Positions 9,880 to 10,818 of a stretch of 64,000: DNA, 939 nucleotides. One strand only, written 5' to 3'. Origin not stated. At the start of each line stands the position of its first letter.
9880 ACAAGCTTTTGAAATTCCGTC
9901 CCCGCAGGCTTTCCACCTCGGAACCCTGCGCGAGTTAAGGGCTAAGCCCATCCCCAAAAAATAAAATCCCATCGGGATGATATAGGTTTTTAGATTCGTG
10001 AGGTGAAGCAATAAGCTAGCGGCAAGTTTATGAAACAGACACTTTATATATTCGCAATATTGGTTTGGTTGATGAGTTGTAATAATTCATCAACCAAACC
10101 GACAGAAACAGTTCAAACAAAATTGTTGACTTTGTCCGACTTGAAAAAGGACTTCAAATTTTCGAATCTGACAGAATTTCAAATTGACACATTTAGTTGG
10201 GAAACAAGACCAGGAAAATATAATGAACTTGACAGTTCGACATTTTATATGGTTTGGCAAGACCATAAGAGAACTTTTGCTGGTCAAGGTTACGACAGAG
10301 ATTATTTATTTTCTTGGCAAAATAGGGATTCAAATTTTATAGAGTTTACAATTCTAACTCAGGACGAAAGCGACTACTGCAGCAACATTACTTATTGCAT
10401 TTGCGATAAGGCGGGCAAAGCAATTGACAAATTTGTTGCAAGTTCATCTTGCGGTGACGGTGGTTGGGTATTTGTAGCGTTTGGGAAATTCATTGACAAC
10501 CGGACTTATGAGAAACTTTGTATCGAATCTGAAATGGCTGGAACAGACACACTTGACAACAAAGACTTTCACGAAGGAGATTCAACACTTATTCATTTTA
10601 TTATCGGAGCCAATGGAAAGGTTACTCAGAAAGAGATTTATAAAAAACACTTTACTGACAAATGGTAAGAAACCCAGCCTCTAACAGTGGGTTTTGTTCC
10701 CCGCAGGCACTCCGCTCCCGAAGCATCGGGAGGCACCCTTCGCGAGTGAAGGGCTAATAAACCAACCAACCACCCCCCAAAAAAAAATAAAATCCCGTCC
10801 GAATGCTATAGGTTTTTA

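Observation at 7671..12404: Six-gene cassette array: every gene carries the same ~70-bp upstream element (integron- or rAID-like layout, no recombinase in view)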

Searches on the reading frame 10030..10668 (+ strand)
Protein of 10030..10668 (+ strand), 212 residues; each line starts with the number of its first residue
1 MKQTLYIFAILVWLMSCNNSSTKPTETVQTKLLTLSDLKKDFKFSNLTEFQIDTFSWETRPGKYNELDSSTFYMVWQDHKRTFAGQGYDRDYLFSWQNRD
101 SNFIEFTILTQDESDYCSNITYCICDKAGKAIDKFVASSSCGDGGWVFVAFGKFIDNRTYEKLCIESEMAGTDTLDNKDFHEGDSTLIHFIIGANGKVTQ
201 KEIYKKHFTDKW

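Call 6: search_protein_families(library=pfam, proteins=[window:10030-10668:+], max_evalue=1)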
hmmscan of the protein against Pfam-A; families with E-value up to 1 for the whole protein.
window:10030-10668:+ (212 aa): 1 family
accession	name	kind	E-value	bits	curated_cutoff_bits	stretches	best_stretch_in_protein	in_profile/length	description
PF03031.24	NIF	-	0.098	12.8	21.8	1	74-141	24-90/160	NLI interacting factor-like phosphatase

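Call 20: search_protein_families(library=ncbifam, proteins=[window:10030-10668:+], max_evalue=1)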
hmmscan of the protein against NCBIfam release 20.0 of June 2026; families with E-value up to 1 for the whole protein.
window:10030-10668:+ (212 aa): 0 families

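Call 46: find_homologous_proteins(query=window:10030-10668:+, max_evalue=0.001)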
Query window:10030-10668:+ (212 aa): 33 proteins with E <= 0.001 among 79 candidates.
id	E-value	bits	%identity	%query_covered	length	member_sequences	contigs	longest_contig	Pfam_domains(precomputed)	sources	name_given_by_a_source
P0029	2.3e-142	490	100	100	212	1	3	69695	-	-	-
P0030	3.9e-104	365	79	98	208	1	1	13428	-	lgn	-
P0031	9.5e-104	364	75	100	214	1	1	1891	-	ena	-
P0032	5.8e-90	319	68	100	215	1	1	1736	-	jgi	jgi:hypothetical protein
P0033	3.0e-84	300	66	100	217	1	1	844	-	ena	-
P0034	4.7e-79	283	61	100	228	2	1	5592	-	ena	-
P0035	5.2e-79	283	62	100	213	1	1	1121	-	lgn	-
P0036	2.6e-76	274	59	99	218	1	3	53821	-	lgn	-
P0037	5.3e-76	273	67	83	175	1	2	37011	-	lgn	-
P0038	7.6e-76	273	54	100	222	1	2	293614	-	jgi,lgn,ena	-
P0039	3.2e-75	270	59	100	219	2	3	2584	-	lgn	-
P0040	9.2e-69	249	58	92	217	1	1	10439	-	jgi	-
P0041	9.3e-65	236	55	100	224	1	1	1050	-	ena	-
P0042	3.5e-64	234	49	100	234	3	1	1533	-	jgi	jgi:hypothetical protein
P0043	5.6e-64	234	50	100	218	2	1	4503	-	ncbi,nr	ncbi:hypothetical protein [Pontibacter virosus]|nr:hypothetical protein [Pontibacter virosus]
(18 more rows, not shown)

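Call 47: find_encoding_contigs(protein=P0030, flank=10000, max_places=3)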
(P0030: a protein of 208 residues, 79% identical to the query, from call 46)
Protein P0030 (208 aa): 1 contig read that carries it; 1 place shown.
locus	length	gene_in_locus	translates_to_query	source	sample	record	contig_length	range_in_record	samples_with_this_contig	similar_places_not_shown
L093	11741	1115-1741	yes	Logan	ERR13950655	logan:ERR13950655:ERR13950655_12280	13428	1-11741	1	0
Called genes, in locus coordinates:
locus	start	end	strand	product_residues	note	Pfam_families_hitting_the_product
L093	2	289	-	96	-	?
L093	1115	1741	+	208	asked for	-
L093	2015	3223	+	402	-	PF00561:Abhydrolase_1 (weak), PF12146:Hydrolase_4, PF12697:Abhydrolase_6 (weak), PF02566:OsmC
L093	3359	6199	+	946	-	PF07995:GSDH, PF00801:PKD (weak), PF18911:PKD_4, PF00034:Cytochrom_C, PF13442:Cytochrome_CBB3 (faint)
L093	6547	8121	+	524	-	PF06439:3keto-disac_hyd, PF03781:FGE-sulfatase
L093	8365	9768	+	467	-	PF02129:Peptidase_S15, PF01738:DLH (faint), PF20434:BD-FAE (faint), PF00561:Abhydrolase_1, PF12697:Abhydrolase_6 (faint), PF00326:Peptidase_S9 (faint), PF12146:Hydrolase_4, PF08840:BAAT_C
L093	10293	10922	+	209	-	PF00702:Hydrolase, PF13419:HAD_2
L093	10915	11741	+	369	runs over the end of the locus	PF02163:Peptidase_M50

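Call 48: find_encoding_contigs(protein=P0034, flank=10000, max_places=3)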
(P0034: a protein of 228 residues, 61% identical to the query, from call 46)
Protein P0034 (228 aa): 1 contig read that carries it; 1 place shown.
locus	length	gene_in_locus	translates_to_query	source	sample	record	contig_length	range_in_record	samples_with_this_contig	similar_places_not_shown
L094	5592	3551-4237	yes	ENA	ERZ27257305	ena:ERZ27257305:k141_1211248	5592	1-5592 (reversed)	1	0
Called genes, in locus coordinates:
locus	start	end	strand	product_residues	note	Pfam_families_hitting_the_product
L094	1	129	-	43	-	?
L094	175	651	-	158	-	PF00300:His_Phos_1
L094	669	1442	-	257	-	PF13398:Peptidase_M50B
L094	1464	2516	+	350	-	PF00586:AIRS, PF02769:AIRS_C (weak)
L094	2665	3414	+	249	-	PF22435:MRM3-like_sub_bind, PF00588:SpoU_methylase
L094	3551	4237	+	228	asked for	-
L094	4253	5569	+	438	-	PF13173:AAA_14, PF13635:DUF4143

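Call 63: search_solved_structures(query=A3, max_evalue=1)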
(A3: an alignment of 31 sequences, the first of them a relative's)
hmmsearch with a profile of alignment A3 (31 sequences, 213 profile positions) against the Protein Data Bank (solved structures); distinct sequences matched with E-value up to 1: 0.

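Call 71: predict_structure(alignment_id=A3)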
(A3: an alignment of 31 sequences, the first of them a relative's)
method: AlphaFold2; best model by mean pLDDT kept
length: 212 residues; sequences in the alignment: 31
mean_pLDDT: 86.3   pTM: 0.78
mean pLDDT of the five models: 86.3, 85.9, 85.2, 84.4, 83.4
residues with pLDDT >= 90: 129; 70-90: 51; 50-70: 16; < 50: 16
segments of 3 or more residues with pLDDT < 50: 16-29
pLDDT, mean of each block of 10 residues (from residue 1): 56 51 47 90 96 87 92 92 80 96 96 84 97 97 91 96 95 82 97 98 95 74
secondary structure, 60 per line:
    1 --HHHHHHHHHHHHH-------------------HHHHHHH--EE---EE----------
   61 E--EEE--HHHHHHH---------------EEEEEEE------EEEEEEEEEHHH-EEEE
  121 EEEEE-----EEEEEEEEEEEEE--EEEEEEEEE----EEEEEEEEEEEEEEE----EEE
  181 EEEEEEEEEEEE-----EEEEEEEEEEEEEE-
elements in order: H3-15 H35-41 E64-66 H69-75 E91-97 E104-112 E117-125 E131-143 E146-154 E159-173 E178-192 E198-211

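Call 74: fold_search(model_id=the predicted structure, library=pdb)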
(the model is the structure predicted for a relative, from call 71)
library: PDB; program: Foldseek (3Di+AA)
matches with E <= 10: 448; with E <= 0.001: 0
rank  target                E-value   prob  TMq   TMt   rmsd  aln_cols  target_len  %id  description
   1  2fwv                  9.9e-02  0.23  0.15  0.16  16.7       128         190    8  Crystal Structure of Rv0813 (released 2006-08-03)
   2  8j5k_O                2.8e-01  0.21  0.19  0.17  15.9       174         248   12  Structural insights into photosystem II supercomplex and trimeric FCP antennae of a centric diatom Cyclotella meneghin (released 2023-12-20)
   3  7tdz_A                3.5e-01  0.18  0.15  0.04  16.6       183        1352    3  Cryo-EM model of protomer of the cytoplasmic ring of the nuclear pore complex from Xenopus laevis (released 2022-06-22)
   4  7zcx_AAA              3.7e-01  0.41  0.23  0.05  13.5       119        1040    8  S-layer protein SlaA from Sulfolobus acidocaldarius at pH 4.0 (released 2023-06-14)
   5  3s5c_B                4.3e-01  0.30  0.11  0.16   8.5        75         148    9  Crystal Structure of a Hexachlorocyclohexane dehydrochlorinase (LinA) Type2 (released 2012-05-23)
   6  7snx_A                4.3e-01  0.09  0.16  0.21  15.6       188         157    6  1.70A Resolution Structure of NanoBiT Complementation Reporter Complex of LgBit and SmBiT Subunits (released 2022-11-16)
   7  6u5v_B                5.0e-01  0.13  0.16  0.03  11.6       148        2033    8  Electron cryomicroscopy Structure of C. albicans FAS in the Apo state (released 2019-10-16)
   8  8ass_C                5.5e-01  0.23  0.19  0.29  10.6       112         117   12  The Crystal structure of F46Y mutant of the agroavidin-biotin complex (released 2023-04-12)
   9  4tw1_M                6.1e-01  0.04  0.12  0.09  31.0       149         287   10  Crystal structure of the octameric pore complex of the Staphylococcus aureus Bi-component Toxin LukGH (released 2014-11-12)
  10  3ile                  6.5e-01  0.92  0.17  0.23   4.4        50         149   12  Crystal structure of ORF157-E86A of Acidianus filamentous virus 1 (released 2010-03-23)
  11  3ii2                  6.5e-01  0.87  0.15  0.21   5.7        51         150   12  Structure of ORF157 from Acidianus Filamentous Virus 1 (released 2010-03-23)
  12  3e8t                  6.8e-01  0.06  0.13  0.12  20.5       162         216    8  Crystal Structure of Epiphyas postvittana Takeout 1 (released 2008-12-09)
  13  8f8q_G                7.2e-01  0.10  0.14  0.11  15.9       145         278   10  Cryo-EM structure of the CapZ-capped barbed end of F-actin (released 2023-06-07)
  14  9har_AA               7.6e-01  0.20  0.19  0.26  10.6        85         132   10  pT=3 virus-like particle of ssRNA phage ESE017 coat protein (released 2024-11-13)
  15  7nvr_d                7.6e-01  0.07  0.14  0.08  17.9       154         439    7  Human Mediator with RNA Polymerase II Pre-initiation complex (released 2021-05-05)
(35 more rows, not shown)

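Call 75: search_protein_families(library=padloc, proteins=[window:10030-10668:+], max_evalue=0.1)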
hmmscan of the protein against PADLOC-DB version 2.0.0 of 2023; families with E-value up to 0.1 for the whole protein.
window:10030-10668:+ (212 aa): 0 families

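Call 76: search_protein_families(library=phrogs, proteins=[window:10030-10668:+], max_evalue=0.1)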
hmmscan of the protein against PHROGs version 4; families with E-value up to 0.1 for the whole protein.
window:10030-10668:+ (212 aa): 0 families
